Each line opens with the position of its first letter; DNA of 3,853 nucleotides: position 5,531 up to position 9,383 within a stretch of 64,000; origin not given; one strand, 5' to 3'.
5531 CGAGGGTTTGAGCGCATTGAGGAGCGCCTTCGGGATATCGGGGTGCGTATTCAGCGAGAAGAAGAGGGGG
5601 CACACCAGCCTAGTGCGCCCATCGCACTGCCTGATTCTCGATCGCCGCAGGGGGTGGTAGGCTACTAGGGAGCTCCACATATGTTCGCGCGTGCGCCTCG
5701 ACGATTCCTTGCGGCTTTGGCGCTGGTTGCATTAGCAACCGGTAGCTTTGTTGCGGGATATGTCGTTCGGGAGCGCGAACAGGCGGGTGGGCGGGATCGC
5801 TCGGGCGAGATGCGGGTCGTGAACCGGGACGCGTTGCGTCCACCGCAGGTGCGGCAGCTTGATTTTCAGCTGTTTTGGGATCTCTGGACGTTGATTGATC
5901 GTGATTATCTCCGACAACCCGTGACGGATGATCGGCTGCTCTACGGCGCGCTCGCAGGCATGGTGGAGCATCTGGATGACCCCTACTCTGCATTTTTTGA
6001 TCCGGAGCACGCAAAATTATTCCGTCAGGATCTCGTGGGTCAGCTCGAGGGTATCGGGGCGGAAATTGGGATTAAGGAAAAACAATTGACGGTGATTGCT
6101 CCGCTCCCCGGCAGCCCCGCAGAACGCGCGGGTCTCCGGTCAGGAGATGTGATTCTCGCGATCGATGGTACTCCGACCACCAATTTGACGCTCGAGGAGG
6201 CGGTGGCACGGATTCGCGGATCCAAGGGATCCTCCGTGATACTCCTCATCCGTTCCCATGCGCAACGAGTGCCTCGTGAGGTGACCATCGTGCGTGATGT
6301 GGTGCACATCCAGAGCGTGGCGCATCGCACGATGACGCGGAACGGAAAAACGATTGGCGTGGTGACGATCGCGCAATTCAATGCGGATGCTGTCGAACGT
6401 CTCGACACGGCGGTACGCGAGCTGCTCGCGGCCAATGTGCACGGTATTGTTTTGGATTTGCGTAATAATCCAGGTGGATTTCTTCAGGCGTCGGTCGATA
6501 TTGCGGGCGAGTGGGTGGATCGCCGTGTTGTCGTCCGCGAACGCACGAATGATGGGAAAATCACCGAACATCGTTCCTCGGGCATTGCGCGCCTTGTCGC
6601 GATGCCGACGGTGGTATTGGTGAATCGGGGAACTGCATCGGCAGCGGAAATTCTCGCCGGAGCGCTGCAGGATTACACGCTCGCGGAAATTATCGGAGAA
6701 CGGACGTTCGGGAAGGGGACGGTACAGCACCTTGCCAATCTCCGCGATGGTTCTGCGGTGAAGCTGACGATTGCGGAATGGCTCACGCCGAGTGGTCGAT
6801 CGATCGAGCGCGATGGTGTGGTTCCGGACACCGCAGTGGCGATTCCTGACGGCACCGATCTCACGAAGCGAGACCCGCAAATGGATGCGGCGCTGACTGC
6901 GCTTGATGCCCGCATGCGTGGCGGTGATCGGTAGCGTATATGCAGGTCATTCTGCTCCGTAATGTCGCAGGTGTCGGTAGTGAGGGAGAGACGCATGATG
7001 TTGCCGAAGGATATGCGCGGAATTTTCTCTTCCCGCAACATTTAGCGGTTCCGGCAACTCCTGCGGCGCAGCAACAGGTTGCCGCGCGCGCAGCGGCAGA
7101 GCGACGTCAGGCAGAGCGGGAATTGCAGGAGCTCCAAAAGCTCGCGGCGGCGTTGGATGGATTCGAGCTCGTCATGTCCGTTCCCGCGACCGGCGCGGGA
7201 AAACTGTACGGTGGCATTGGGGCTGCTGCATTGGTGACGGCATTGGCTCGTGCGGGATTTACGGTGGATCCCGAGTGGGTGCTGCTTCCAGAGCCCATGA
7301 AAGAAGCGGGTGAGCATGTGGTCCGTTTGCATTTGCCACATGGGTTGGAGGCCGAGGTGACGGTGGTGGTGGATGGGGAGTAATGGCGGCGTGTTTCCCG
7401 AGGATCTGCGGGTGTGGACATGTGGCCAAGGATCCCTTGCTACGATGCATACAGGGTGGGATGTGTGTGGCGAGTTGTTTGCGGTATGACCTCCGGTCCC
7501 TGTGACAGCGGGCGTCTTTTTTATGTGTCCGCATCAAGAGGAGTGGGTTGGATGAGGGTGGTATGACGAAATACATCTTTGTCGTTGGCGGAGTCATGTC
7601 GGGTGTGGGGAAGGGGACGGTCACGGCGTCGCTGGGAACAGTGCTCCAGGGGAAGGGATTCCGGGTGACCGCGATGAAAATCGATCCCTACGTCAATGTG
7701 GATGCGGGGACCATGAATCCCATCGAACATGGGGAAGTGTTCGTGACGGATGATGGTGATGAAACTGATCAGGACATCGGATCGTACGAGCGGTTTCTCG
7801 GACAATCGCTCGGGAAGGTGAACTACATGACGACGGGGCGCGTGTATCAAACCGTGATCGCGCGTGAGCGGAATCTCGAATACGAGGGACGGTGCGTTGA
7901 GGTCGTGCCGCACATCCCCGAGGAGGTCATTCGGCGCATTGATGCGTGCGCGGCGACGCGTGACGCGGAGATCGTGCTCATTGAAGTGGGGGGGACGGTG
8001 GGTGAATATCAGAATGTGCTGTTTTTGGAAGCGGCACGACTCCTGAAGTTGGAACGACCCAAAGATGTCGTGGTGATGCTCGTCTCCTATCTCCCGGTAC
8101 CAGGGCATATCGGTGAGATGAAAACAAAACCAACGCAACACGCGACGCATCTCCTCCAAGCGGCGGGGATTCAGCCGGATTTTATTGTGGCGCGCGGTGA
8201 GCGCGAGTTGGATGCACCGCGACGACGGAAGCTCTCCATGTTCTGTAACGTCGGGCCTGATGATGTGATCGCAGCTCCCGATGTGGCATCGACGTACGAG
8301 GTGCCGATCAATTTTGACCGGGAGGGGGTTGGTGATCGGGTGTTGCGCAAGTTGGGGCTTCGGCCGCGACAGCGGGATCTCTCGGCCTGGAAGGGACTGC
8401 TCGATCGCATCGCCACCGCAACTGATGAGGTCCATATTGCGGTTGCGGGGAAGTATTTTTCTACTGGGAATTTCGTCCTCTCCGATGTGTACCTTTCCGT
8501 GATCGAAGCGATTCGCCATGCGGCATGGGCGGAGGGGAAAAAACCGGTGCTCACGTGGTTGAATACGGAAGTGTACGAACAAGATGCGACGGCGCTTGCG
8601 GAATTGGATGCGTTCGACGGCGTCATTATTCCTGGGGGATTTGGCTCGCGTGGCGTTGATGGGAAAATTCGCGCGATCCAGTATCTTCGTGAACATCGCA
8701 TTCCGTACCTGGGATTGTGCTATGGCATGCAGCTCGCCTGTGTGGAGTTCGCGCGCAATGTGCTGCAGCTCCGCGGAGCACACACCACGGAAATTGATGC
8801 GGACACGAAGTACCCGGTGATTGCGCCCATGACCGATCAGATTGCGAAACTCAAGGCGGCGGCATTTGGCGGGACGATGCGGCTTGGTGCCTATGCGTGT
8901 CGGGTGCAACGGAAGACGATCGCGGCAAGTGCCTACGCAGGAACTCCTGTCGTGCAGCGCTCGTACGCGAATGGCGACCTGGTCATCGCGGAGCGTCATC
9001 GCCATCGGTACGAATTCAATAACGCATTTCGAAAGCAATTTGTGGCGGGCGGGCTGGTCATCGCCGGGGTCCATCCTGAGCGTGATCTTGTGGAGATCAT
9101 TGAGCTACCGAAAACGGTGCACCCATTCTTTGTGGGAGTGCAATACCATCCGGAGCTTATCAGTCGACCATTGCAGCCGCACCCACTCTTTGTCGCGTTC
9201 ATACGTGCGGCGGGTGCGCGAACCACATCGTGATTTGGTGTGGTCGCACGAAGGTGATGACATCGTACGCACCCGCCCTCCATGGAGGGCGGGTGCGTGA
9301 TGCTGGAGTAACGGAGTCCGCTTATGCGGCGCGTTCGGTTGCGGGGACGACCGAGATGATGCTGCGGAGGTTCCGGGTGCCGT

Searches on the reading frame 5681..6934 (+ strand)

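Call 61: search_protein_families(library=pfam, proteins=[window:5681-6934:+], max_evalue=0.00001)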
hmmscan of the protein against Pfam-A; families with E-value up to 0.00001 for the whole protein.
window:5681-6934:+ (417 aa): 5 families
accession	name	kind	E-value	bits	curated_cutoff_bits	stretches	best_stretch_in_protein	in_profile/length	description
PF03572.23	Peptidase_S41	-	2.5e-51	174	24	1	225-386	2-165/165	Peptidase family S41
PF17820.7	PDZ_6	-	1.3e-15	57.3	27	1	138-191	2-53/54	PDZ domain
PF00595.29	PDZ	-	6e-14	52.6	23.2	1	122-190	9-80/81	PDZ domain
PF22694.1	CtpB_N-like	-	5.2e-08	33.7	27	1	63-109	39-84/85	Activating protease CtpB N-terminal domain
PF13180.12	PDZ_2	-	8.2e-07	29.7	27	1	125-188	3-65/80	PDZ domain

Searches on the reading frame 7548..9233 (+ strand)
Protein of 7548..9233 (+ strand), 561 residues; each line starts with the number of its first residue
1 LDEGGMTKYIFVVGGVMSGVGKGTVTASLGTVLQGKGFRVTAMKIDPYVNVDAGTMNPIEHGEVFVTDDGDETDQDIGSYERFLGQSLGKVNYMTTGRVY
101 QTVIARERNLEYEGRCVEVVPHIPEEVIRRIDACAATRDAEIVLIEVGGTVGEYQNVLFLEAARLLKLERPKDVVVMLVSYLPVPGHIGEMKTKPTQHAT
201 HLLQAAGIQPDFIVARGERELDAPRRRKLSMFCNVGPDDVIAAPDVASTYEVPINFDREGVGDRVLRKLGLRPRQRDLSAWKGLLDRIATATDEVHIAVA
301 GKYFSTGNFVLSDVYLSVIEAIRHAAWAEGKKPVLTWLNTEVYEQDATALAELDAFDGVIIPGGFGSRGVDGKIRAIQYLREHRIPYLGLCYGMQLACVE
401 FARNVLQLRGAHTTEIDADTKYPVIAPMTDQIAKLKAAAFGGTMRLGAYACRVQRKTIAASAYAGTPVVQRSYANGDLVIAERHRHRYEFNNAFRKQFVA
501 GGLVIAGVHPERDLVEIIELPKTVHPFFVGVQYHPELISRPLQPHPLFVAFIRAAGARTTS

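Call 61: search_protein_families(library=pfam, proteins=[window:7548-9233:+], max_evalue=0.00001)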
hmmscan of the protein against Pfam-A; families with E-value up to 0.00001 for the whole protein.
window:7548-9233:+ (561 aa): 4 families
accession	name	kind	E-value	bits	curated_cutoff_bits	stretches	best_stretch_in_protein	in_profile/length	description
PF06418.20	CTP_synth_N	-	1.7e-99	333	26.1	1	8-271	1-265/265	CTP synthase N-terminus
PF00117.34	GATase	-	6e-34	117.8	22.8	1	311-553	2-189/190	Glutamine amidotransferase class-I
PF01656.29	CbiA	-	6.8e-07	29.7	25.4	1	13-109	3-54/125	CobQ/CobB/MinD/ParA nucleotide binding domain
PF07722.19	Peptidase_C26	-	8.3e-06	26.2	20.5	0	499-536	184-219/219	Peptidase C26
